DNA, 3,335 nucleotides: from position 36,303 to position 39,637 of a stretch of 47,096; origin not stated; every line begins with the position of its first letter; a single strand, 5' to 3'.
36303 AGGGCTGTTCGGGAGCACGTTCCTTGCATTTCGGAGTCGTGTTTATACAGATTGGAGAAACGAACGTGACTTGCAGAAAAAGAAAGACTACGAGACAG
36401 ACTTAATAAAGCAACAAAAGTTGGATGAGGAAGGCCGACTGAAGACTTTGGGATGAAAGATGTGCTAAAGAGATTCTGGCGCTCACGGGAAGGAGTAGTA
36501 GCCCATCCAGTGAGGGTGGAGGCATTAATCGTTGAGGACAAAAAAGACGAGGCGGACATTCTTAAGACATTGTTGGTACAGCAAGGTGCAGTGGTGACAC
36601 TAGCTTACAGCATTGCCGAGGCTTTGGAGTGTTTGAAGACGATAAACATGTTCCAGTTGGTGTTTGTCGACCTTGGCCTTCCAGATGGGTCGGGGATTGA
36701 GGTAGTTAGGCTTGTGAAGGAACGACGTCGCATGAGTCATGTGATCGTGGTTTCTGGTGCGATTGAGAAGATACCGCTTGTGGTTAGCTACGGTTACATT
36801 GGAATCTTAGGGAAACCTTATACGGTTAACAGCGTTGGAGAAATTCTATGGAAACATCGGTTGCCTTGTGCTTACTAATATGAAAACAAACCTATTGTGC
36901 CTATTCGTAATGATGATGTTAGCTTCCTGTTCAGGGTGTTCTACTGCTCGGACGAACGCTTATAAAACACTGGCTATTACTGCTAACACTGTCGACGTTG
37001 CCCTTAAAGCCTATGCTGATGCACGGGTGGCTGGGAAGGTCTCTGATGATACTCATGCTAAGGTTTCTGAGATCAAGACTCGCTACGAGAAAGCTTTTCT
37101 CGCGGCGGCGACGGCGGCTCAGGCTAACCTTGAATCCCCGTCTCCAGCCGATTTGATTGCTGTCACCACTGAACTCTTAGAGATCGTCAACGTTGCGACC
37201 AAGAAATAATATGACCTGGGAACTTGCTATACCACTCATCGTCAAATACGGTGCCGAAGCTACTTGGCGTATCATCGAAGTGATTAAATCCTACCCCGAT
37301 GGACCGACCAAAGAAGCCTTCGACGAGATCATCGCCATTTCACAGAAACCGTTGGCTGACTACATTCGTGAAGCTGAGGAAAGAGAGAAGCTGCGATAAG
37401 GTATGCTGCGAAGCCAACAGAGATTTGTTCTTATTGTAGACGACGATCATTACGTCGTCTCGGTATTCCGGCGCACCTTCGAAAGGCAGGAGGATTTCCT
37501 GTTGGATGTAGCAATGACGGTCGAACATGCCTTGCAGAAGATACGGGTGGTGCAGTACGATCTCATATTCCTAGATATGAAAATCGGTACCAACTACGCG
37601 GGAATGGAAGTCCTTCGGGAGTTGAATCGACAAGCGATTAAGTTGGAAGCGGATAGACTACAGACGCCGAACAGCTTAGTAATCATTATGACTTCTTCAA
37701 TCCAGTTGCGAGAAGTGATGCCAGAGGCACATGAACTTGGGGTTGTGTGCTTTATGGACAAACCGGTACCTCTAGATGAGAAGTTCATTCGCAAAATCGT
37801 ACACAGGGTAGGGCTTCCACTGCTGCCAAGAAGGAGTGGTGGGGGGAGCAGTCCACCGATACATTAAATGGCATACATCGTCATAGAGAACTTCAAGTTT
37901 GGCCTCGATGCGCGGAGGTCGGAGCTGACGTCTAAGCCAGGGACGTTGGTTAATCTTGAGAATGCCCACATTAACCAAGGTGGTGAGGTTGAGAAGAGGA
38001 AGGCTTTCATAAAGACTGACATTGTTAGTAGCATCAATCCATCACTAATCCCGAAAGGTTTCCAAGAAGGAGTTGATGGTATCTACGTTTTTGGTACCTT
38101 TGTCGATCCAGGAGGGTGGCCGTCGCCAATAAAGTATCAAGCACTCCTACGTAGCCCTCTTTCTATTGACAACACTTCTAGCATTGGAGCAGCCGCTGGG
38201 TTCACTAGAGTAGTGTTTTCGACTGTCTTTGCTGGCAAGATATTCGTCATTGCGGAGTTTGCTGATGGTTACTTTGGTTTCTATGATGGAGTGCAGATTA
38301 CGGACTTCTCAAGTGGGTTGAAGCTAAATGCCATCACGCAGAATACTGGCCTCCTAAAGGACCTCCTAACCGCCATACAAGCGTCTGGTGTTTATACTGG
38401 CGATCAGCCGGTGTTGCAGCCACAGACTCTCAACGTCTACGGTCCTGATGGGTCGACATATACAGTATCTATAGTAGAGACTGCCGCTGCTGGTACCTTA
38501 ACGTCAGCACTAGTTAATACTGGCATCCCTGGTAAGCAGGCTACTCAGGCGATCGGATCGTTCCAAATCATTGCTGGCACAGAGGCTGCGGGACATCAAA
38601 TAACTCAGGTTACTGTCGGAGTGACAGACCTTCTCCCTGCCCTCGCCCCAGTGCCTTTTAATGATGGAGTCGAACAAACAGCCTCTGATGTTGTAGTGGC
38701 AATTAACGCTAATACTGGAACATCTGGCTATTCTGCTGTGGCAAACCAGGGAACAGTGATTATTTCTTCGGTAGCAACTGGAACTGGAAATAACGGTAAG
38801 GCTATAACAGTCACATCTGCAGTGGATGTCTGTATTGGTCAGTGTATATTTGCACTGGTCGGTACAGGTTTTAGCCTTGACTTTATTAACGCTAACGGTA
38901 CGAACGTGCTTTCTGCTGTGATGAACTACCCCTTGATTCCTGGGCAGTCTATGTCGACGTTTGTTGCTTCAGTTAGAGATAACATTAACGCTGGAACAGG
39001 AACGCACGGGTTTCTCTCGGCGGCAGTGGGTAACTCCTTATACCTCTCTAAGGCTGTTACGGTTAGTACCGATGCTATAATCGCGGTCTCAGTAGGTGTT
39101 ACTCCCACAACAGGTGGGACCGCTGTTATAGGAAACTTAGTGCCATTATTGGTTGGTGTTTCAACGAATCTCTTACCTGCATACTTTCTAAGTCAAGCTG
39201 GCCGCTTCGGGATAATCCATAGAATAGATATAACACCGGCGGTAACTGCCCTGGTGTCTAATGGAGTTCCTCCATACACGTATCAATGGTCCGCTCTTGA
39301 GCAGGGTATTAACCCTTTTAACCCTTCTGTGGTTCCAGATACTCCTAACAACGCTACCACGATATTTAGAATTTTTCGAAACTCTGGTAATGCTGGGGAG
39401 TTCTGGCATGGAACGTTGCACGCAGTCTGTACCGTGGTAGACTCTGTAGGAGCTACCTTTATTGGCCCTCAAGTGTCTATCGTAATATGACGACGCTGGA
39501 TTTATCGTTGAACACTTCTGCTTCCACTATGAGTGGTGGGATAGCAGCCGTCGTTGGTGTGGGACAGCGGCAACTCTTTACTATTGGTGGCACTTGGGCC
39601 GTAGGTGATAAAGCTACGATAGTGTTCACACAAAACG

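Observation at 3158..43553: Nine copies of a 27-nt hairpin-forming element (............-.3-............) at gene boundaries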

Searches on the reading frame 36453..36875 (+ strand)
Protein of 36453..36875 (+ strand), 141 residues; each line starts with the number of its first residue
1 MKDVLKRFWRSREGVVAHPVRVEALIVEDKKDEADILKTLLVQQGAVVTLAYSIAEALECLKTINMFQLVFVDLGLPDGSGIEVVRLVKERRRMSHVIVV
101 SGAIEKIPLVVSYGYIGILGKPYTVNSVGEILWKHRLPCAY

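Call 44: search_protein_families(library=pfam, proteins=[window:36453-36875:+], max_evalue=0.05)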
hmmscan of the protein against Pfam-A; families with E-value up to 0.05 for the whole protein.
window:36453-36875:+ (141 aa): 1 family
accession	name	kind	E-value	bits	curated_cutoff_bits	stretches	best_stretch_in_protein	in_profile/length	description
PF00072.30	Response_reg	-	5.5e-14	52.7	30.2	1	25-126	2-104/111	Response regulator receiver domain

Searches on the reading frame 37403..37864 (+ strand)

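Call 44: search_protein_families(library=pfam, proteins=[window:37403-37864:+], max_evalue=0.05)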
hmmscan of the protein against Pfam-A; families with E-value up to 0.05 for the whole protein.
window:37403-37864:+ (154 aa): 2 families
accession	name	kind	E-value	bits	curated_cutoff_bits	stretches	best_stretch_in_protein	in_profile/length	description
PF00072.30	Response_reg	-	4.8e-14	52.9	30.2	1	9-126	1-105/111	Response regulator receiver domain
PF20274.4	cREC_REC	-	0.0095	17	27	1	10-106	3-82/88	Cyclic-phosphate processing Receiver domain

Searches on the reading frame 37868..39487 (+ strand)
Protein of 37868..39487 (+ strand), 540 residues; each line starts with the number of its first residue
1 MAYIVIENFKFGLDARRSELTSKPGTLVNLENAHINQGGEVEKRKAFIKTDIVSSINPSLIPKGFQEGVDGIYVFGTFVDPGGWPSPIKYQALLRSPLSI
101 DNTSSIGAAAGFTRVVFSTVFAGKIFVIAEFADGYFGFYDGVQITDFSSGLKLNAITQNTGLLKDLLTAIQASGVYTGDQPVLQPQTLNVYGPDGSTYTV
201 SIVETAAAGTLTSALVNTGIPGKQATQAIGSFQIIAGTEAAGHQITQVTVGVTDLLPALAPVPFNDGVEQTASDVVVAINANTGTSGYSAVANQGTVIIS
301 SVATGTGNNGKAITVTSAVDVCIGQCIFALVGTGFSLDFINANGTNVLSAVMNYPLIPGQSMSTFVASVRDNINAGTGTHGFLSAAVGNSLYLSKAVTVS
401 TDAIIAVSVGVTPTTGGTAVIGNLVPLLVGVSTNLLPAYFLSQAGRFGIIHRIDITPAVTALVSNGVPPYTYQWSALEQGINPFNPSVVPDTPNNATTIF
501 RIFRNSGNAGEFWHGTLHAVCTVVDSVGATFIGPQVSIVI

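Call 11: search_protein_families(library=phrogs, proteins=[window:37868-39487:+], max_evalue=0.001)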
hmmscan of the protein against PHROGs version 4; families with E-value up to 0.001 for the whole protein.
window:37868-39487:+ (540 aa): 0 families

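Call 14: search_protein_families(library=pfam, proteins=[window:37868-39487:+], max_evalue=0.01)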
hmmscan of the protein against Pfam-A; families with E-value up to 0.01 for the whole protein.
window:37868-39487:+ (540 aa): 1 family
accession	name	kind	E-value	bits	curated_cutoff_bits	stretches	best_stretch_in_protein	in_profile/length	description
PF13573.12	SprB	-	0.0014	18.7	28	1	459-475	17-33/37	SprB repeat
